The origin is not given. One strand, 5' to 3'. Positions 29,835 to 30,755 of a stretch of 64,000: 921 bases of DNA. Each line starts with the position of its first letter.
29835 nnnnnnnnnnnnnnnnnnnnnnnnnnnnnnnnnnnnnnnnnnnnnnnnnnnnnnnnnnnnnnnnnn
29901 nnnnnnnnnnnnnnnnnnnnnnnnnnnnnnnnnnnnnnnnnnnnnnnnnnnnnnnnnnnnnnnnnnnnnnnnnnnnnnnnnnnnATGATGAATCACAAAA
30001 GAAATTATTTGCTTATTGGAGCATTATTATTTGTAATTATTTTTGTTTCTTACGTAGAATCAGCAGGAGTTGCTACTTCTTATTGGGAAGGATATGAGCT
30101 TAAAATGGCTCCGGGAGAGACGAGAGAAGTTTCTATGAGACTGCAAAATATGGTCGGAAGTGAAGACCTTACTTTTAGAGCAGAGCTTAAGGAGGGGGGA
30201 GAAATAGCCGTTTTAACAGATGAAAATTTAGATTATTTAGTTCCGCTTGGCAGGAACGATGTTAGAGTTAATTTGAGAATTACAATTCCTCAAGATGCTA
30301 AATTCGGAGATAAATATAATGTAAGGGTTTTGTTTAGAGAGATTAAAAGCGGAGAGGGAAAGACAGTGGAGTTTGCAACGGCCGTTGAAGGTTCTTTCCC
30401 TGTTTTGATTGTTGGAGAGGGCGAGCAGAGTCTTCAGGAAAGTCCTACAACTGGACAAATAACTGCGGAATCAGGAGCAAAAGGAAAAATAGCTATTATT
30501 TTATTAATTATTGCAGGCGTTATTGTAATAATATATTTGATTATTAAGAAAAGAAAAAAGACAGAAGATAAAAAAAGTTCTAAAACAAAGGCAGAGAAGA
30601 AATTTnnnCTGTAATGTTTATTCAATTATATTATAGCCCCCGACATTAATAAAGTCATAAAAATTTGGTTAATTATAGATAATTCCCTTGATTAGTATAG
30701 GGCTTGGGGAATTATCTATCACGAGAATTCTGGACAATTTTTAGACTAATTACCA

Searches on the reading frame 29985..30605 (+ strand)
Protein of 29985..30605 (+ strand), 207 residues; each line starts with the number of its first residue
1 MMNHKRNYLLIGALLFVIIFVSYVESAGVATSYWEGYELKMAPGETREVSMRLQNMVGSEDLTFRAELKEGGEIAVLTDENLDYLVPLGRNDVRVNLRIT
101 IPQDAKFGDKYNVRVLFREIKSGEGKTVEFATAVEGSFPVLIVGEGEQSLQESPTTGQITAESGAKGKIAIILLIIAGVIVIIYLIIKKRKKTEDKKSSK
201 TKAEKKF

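Call 7: search_protein_families(library=pfam, proteins=[window:29985-30605:+], max_evalue=0.1)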
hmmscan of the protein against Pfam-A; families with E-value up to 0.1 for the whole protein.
window:29985-30605:+ (207 aa): 4 families
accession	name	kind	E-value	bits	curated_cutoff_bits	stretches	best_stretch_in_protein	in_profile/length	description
PF17359.7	DUF5385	-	0.0029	17.7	25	1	169-205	6-43/217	Family of unknown function (DUF5385)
PF02009.21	RIFIN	-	0.0045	17.4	32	1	171-198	291-319/327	Rifin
PF17410.7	Stevor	-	0.013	15.5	25.4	1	165-200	235-270/275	Subtelomeric Variable Open Reading frame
PF17231.7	DUF5305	-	0.096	12.5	29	0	161-207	113-159/217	Family of unknown function (DUF5305)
